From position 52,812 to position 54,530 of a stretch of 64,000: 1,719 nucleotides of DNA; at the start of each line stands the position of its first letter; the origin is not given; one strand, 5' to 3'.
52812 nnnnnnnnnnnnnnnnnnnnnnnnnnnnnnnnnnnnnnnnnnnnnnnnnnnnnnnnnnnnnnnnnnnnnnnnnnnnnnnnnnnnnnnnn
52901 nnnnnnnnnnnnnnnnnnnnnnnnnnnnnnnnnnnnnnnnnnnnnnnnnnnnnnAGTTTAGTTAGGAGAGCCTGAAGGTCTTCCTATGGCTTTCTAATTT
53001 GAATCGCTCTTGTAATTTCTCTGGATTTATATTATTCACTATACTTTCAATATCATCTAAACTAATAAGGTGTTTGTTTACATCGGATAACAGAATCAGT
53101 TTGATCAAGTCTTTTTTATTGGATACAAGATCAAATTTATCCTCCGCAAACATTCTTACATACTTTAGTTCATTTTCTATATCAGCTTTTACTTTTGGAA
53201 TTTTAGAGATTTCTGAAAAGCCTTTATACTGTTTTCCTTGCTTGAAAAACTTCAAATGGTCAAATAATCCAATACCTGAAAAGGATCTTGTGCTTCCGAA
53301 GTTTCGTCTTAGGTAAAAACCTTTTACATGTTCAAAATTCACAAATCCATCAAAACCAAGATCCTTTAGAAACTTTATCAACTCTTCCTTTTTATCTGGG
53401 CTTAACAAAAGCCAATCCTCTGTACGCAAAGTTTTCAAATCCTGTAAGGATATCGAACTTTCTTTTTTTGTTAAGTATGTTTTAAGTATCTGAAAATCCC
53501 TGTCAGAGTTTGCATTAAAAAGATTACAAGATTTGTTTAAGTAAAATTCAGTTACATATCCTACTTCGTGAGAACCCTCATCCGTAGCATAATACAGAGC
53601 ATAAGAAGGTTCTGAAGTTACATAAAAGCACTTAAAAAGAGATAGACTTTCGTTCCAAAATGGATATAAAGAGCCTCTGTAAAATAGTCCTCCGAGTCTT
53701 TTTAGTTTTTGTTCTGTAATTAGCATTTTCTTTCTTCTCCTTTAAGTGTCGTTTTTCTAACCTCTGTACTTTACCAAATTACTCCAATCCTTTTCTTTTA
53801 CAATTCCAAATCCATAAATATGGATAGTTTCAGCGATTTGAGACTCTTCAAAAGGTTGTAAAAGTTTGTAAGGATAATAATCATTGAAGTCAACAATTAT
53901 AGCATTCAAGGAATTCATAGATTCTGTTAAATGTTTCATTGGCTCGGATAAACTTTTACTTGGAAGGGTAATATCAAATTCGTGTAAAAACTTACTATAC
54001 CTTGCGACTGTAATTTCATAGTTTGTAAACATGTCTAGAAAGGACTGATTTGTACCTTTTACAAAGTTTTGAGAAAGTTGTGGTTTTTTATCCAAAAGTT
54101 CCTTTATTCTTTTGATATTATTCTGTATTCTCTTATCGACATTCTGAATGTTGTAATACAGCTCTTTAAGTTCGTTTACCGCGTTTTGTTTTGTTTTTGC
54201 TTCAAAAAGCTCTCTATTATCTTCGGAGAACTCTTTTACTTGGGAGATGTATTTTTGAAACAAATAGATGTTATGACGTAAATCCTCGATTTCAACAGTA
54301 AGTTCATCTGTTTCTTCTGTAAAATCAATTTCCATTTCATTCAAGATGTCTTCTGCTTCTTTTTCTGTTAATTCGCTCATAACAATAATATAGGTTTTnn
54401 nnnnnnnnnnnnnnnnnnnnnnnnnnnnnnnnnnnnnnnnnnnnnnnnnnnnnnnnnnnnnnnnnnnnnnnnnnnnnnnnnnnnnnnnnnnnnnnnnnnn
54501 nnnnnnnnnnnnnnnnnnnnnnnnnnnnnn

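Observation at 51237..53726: Diverged paralog pair flanking the HExxH gene shares an (aromatic)-R-G-S...S/T...acidic pattern suggestive of an enzymatic core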

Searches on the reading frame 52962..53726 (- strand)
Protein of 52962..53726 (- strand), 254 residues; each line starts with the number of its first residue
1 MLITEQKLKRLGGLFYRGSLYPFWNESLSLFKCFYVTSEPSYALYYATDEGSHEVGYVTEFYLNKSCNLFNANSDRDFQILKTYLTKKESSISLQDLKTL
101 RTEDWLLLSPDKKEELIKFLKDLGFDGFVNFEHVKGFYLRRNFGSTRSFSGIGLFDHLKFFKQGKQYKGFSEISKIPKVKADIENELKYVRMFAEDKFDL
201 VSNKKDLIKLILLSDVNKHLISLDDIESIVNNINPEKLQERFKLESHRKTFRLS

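Call 4: search_protein_families(library=pfam, proteins=[window:52962-53726:-], max_evalue=1)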
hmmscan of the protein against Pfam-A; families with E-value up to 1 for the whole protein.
window:52962-53726:- (254 aa): 3 families
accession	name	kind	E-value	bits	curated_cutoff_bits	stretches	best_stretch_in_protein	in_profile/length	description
PF23592.1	Cadherin_CELSR2_9th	-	0.049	14.2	36.8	1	167-228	23-83/100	CELSR2-like, ninth cadherin domain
PF03996.21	Hema_esterase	-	0.19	11.9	25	1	27-98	64-135/238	Hemagglutinin esterase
PF06713.17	bPH_4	-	0.75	10.4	22.9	0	103-122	53-72/74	Bacterial PH domain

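Call 5: search_protein_families(library=phrogs, proteins=[window:52962-53726:-], max_evalue=0.1)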
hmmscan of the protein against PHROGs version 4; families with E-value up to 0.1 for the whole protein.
window:52962-53726:- (254 aa): 0 families

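Call 8: find_homologous_proteins(query=window:52962-53726:-, max_evalue=0.001)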
Query window:52962-53726:- (254 aa): 21 proteins with E <= 0.001 among 601 candidates.
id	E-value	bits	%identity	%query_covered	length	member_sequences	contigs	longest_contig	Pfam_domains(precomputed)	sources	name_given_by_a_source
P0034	7.6e-150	515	93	100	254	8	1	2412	-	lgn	-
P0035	1.3e-137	475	87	100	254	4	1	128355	-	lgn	-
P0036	5.0e-136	470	85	99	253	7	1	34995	-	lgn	-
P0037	4.2e-135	467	84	99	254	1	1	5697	-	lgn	-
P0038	4.4e-134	464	83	99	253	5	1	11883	-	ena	-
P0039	1.0e-132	459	82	100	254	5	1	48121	-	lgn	-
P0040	1.5e-132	459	81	99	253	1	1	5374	-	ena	-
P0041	1.6e-132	459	84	99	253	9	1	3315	-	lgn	-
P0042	1.9e-132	458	82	99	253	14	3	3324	-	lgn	-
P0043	1.2e-131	456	81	100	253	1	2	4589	-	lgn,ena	-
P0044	1.5e-131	455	82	99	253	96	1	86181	-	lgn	-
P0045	1.1e-130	453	82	99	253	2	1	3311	-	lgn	-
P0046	1.5e-130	452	83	99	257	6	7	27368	-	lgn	-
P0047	3.6e-130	451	81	99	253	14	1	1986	-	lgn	-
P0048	2.8e-129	448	81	99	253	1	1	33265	-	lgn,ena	-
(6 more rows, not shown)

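Call 43: search_protein_families(library=ncbifam, proteins=[window:52962-53726:-], max_evalue=1)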
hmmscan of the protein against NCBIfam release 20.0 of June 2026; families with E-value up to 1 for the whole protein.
window:52962-53726:- (254 aa): 0 families

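Call 54: predict_structure(alignment_id=A3)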
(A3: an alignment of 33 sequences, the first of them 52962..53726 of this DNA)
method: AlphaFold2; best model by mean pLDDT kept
length: 254 residues; sequences in the alignment: 33
mean_pLDDT: 88.6   pTM: 0.83
mean pLDDT of the five models: 88.6, 87.8, 87.4, 85.9, 85.4
residues with pLDDT >= 90: 153; 70-90: 88; 50-70: 7; < 50: 6
segments of 3 or more residues with pLDDT < 50: 1-6
pLDDT, mean of each block of 10 residues (from residue 1): 52 91 83 87 93 94 92 90 90 89 83 91 92 85 77 91 96 97 95 93 95 91 96 91 85 74
secondary structure, 60 per line:
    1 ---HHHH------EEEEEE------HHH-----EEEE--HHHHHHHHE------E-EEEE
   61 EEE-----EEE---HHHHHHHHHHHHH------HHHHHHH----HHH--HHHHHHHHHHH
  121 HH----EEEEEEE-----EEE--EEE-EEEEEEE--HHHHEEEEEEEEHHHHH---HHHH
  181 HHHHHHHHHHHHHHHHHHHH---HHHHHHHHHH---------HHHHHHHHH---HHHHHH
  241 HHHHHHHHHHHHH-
elements in order: H4-7 E14-19 E34-37 H40-47 E57-63 E69-71 H75-87 H94-100 H110-122 E127-133 E139-141 E144-146 E148-154 H157-160 E161-168 H169-173 H177-200 H204-213 H223-231 H235-253

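Call 61: search_protein_families(library=padloc, proteins=[window:52962-53726:-], max_evalue=0.1)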
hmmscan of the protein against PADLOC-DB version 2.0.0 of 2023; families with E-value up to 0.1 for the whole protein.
window:52962-53726:- (254 aa): 0 families

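Call 76: fold_search(model_id=the predicted structure, library=viral)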
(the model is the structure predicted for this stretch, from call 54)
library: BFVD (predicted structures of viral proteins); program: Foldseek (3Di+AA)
matches with E <= 10: 299; with E <= 0.001: 11
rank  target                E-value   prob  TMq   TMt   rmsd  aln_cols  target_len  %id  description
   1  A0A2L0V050            7.7e-06  1.00  0.42  0.59   5.6       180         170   17  Uncharacterized protein [Agrobacterium phage Atu_ph07]
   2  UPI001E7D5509         7.3e-05  1.00  0.30  0.43   8.4       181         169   16  (no name look-up for this kind of identifier)
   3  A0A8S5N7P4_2          7.7e-05  1.00  0.38  0.10  15.0       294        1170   13  Nuclease [Myoviridae sp. ctiBE32]
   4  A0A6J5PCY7            8.2e-05  1.00  0.39  0.11  13.5       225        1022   15  ParB/Sulfiredoxin [uncultured Caudovirales phage]
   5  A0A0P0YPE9            9.8e-05  1.00  0.37  0.32   6.2       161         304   14  (no name in the UniProt tables at hand)
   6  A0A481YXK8            1.9e-04  1.00  0.41  0.41   9.8       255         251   14  Uncharacterized protein [Marseillevirus LCMAC202]
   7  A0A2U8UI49            2.1e-04  1.00  0.41  0.34   9.2       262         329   15  (no name in the UniProt tables at hand)
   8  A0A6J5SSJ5            2.7e-04  1.00  0.37  0.31   7.8       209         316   12  Uncharacterized protein [uncultured Caudovirales phage]
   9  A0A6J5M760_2          3.6e-04  1.00  0.38  0.14  14.6       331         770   10  N-acetyltransferase domain-containing protein [uncultured Caudovirales phage]
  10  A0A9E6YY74            6.1e-04  0.99  0.34  0.25  14.8       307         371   12  (no name in the UniProt tables at hand)
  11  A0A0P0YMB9            9.3e-04  0.99  0.32  0.19  15.3       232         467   16  (no name in the UniProt tables at hand)
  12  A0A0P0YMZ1            1.7e-03  1.00  0.31  0.38   9.3       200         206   14  (no name in the UniProt tables at hand)
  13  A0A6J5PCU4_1          2.1e-03  0.97  0.30  0.07  15.1       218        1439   10  Uncharacterized protein (Fragment) [uncultured Caudovirales phage]
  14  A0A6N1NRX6            2.5e-03  0.99  0.28  0.36   8.8       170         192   10  Putative orfan [Tupanvirus soda lake]
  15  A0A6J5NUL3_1          3.2e-03  0.97  0.30  0.10   9.5       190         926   16  Uncharacterized protein [uncultured Caudovirales phage]
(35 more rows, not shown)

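Call 77: find_related_loci(query=A3, collection=viral_contigs, flank=6000)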
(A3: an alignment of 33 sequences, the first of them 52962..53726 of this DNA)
Query A3 (254 aa) in viral_contigs; peptide patterns used: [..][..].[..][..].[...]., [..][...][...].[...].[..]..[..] (x = any residue, [..] = any of these).
117 stretches matched a pattern; 6 encode a relative of the query (tblastn E <= 1e-3); 6 distinct loci.
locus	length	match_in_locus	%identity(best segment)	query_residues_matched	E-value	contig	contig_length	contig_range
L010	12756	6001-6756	84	1-252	2e-140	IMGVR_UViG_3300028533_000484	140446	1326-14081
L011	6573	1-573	30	2-190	6e-16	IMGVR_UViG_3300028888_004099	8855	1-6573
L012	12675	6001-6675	28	1-249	7e-15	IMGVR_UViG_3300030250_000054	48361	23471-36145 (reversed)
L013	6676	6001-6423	27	1-156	1e-13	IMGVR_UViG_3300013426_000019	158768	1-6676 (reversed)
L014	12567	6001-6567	26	1-182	1e-11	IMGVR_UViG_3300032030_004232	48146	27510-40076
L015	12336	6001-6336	33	31-136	2e-9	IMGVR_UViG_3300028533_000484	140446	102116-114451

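Call 103: search_protein_families(library=pfam, proteins=[L015:5911-8058:+], max_evalue=0.001)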
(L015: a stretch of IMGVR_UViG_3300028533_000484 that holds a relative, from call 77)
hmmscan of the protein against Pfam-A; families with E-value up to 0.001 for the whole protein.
L015:5911-8058:+ (716 aa): 0 families

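Call 107: find_related_loci(query=A3, collection=genome_contigs, flank=5000)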
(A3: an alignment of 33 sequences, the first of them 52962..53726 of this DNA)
Query A3 (254 aa) in genome_contigs; peptide patterns used: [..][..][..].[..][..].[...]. (x = any residue, [..] = any of these).
113 stretches matched a pattern; 3 encode a relative of the query (tblastn E <= 1e-3); 3 distinct loci.
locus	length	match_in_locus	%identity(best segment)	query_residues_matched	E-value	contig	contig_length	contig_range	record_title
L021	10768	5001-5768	36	1-237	3e-35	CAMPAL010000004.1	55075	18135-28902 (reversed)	MAG: uncultured Treponema sp. isolate SRR873601_bin.22_metaWRAP_v1.3_MAG genome assembly, contig: NODE_1147_length_55075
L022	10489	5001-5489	32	1-159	6e-15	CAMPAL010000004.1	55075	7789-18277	MAG: uncultured Treponema sp. isolate SRR873601_bin.22_metaWRAP_v1.3_MAG genome assembly, contig: NODE_1147_length_55075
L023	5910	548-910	31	1-132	1e-13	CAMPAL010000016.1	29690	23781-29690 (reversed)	MAG: uncultured Treponema sp. isolate SRR873601_bin.22_metaWRAP_v1.3_MAG genome assembly, contig: NODE_3672_length_29690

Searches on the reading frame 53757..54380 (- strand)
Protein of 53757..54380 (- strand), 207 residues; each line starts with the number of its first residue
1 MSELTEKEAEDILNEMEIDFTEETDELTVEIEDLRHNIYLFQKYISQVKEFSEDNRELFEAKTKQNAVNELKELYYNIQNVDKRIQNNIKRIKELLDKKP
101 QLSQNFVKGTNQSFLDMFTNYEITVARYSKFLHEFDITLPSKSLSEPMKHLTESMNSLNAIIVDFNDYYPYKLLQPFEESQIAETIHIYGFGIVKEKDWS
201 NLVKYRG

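Call 4: search_protein_families(library=pfam, proteins=[window:53757-54380:-], max_evalue=1)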
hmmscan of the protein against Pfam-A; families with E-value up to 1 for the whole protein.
window:53757-54380:- (207 aa): 17 families
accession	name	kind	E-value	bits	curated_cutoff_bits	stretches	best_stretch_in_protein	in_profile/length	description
PF03484.21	B5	-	0.0054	17.3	28.6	1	3-38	15-51/67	tRNA synthetase B5 domain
PF14590.12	DUF4447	-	0.012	15.9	27.2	1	28-114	9-95/166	Domain of unknown function (DUF4447)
PF05791.16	Bacillus_HBL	-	0.014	15.6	29.1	1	40-111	83-147/177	Bacillus haemolytic enterotoxin (HBL)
PF05478.16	Prominin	-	0.031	12.8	34.3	1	62-164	229-334/799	Prominin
PF17886.7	ArsA_HSP20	-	0.045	13.8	22.5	1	14-40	14-40/63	HSP20-like domain found in ArsA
PF05388.16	Carbpep_Y_N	-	0.046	14.5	25.8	0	104-156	25-81/127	Carboxypeptidase Y pro-peptide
PF10392.15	COG5_N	-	0.06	14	31.2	1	61-96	25-60/132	Conserved oligomeric Golgi complex subunit 5, N-terminal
PF08702.15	Fib_alpha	-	0.066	13.8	29.9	1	10-97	23-109/143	Fibrinogen alpha/beta chain family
PF05549.16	Allexi_40kDa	-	0.066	13.2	26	1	9-112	61-160/271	Allexivirus 40kDa protein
PF17118.11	DUF5105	-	0.11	12.7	30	1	37-107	20-92/189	Domain of unknown function (DUF5105)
PF24611.2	Spectrin_Anc-1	-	0.24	12.1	33.2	1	19-83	15-77/115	Nuclear anchorage protein 1, spectrin-like repeat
PF10157.14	BORCS6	-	0.29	11.8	35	0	61-98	63-99/101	BLOC-1-related complex sub-unit 6 C-terminal helix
PF11727.13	ISG65-75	-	0.33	10.6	25.1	1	12-94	47-124/281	Invariant surface glycoprotein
PF12998.12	ING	-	0.57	11.2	23.9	0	20-107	5-85/102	Inhibitor of growth proteins N-terminal histone-binding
PF04888.17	SseC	-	0.64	10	30.2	0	65-113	254-302/312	Secretion system effector C (SseC) like family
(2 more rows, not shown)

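Call 5: search_protein_families(library=phrogs, proteins=[window:53757-54380:-], max_evalue=0.1)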
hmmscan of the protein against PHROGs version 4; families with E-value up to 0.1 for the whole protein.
window:53757-54380:- (207 aa): 4 families
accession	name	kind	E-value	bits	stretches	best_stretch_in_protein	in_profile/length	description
phrog_1400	-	moron, auxiliary metabolic gene and host takeover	0.0014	19.5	1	30-162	90-216/251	Srd anti-sigma factor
phrog_3634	-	unknown function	0.034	14.8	1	19-108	113-197/237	-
phrog_2414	-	head and packaging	0.041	14.7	1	7-93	83-167/199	terminase small subunit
phrog_1535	-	tail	0.074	12.1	1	13-156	4-144/1152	tail length tape measure protein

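Call 61: search_protein_families(library=padloc, proteins=[window:53757-54380:-], max_evalue=0.1)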
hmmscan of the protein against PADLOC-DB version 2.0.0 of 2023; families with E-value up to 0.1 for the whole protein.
window:53757-54380:- (207 aa): 2 families
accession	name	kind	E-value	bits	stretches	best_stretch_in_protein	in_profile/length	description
PDLC02668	DndD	-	0.0028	14.7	1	5-166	375-541/659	DndD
PDLC02709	PbeC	-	0.014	12.1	1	5-106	413-517/661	PbeC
